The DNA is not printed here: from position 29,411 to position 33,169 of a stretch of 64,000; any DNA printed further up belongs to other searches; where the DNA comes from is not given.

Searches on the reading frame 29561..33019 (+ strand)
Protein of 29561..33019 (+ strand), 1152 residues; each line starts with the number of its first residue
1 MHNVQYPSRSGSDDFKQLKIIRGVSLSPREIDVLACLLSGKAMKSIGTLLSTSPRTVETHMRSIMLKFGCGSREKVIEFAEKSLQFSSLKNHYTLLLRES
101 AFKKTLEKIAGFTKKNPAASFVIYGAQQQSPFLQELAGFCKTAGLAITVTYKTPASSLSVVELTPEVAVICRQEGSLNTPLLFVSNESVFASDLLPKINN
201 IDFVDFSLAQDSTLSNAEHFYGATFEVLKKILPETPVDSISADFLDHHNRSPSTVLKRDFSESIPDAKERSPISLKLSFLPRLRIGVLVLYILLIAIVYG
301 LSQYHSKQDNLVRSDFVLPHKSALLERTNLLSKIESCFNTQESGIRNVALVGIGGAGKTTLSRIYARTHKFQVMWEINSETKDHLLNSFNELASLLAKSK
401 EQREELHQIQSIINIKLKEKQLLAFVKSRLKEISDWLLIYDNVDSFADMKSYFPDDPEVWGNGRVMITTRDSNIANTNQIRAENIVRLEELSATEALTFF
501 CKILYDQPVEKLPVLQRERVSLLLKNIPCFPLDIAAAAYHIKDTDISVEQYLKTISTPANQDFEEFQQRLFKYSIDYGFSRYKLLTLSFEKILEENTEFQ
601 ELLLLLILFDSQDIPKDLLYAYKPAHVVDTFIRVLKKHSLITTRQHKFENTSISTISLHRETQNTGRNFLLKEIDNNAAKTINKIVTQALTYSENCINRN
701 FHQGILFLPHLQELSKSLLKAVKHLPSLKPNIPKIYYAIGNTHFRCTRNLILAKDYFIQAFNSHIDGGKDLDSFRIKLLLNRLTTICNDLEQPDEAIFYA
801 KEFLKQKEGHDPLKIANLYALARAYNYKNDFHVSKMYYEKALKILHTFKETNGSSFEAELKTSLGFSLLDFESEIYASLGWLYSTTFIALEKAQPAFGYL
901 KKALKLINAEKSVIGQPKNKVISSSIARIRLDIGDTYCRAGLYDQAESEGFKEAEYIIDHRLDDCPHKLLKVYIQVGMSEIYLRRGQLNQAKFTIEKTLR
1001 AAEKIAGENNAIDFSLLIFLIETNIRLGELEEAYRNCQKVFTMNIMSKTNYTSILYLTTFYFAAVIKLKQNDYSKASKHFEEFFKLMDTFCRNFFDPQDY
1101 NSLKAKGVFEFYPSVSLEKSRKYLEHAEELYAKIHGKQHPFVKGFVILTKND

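Call 3: search_protein_families(library=pfam, proteins=[window:29561-33019:+], max_evalue=0.01)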
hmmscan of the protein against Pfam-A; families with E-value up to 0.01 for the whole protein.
window:29561-33019:+ (1152 aa): 6 families
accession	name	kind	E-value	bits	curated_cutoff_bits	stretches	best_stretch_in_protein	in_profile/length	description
PF13424.12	TPR_12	-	3.9e-14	53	30.1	0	782-844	8-74/77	Tetratricopeptide repeat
PF00196.25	GerE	-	1.2e-13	50.9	23.5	1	25-80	2-57/57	Bacterial regulatory proteins, luxR family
PF00931.28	NB-ARC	-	2e-10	40.8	23.5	1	342-516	15-181/248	NB-ARC domain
PF17874.7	TPR_MalT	-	1.5e-05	24.9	45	1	972-1078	122-223/336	MalT-like TPR region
PF13191.12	AAA_16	-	0.0009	20.2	32.6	1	324-446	2-144/167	AAA ATPase domain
PF13401.12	AAA_22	-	0.0019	19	27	1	346-446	6-96/130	AAA domain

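Call 18: search_protein_families(library=padloc, proteins=[window:29561-33019:+], max_evalue=0.01)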
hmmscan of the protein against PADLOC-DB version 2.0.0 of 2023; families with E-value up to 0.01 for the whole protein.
window:29561-33019:+ (1152 aa): 2 families
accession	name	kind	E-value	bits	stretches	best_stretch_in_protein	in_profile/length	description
PDLC02911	VakA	-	4.6e-05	22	1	348-444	5-101/163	-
PDLC01851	CARF3--CARF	-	0.00092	16.7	1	25-68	209-252/279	-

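Call 19: search_protein_families(library=ncbifam, proteins=[window:29561-33019:+], max_evalue=0.01)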
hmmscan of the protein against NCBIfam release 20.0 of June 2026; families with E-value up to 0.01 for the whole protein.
window:29561-33019:+ (1152 aa): 17 families
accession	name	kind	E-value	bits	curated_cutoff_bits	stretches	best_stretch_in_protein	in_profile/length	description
NF040586.1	FxSxx_TPR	equivalog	9e-29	100.5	300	1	320-689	4-350/830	FxSxx-COOH system tetratricopeptide repeat protein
NF006900.1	PRK09390.1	equivalog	6.5e-07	29.1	255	1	20-78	137-195/203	response regulator FixJ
NF003420.0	PRK04841.1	equivalog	3.8e-06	25.2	537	1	20-86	833-899/903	HTH-type transcriptional regulator MalT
TIGR03020.2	EpsA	equivalog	4.4e-06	26.5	170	1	25-76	190-241/247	XrtB/PEP-CTERM-associated transcriptional regulator EpsA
NF006015.0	PRK08154.1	subfamily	9e-06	25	204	1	324-416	115-206/314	anaerobic benzoate catabolism transcriptional regulator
NF052445.1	RespRegMctR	equivalog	1e-05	25.1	300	1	24-80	143-199/205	two-component system response regulator MctR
TIGR03541.1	reg_near_HchA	equivalog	1.6e-05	24.5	215.6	1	25-80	171-226/232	PA1136 family autoinducer-binding transcriptional regulator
NF047785.1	respo_reg_MadR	equivalog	3.5e-05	23.3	300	1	24-82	147-205/209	MadR family response regulator transcription factor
NF007419.0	PRK09958.1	equivalog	0.00013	21.6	251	1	25-82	143-200/204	acid-sensing system DNA-binding response regulator EvgA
NF052366.1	photon_PedR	equivalog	0.00031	20.8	120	1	25-80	2-57/74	photosynthetic electron transport-dependent transcriptional regulator PedR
NF041673.1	transregRamA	equivalog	0.00051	19.2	500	1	20-79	213-272/280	acetate metabolism transcriptional regulator RamA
NF041232.1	BagY_FevT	exception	0.0015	17.5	700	1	20-77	291-348/367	LuxR family transcriptional regulator BagY/FevT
NF007708.0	PRK10403.1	equivalog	0.0035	16.8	343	1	26-73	154-201/215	nitrate/nitrite response regulator protein NarP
NF038181.1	reg_ATPase_IniR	equivalog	0.0049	15.2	750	1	24-77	765-818/827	isoniazid response ATPase/transcriptional regulator IniR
NF008548.0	PRK11475.1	equivalog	0.0054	16.3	176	0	16-80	125-189/207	DNA-binding transcriptional activator BglJ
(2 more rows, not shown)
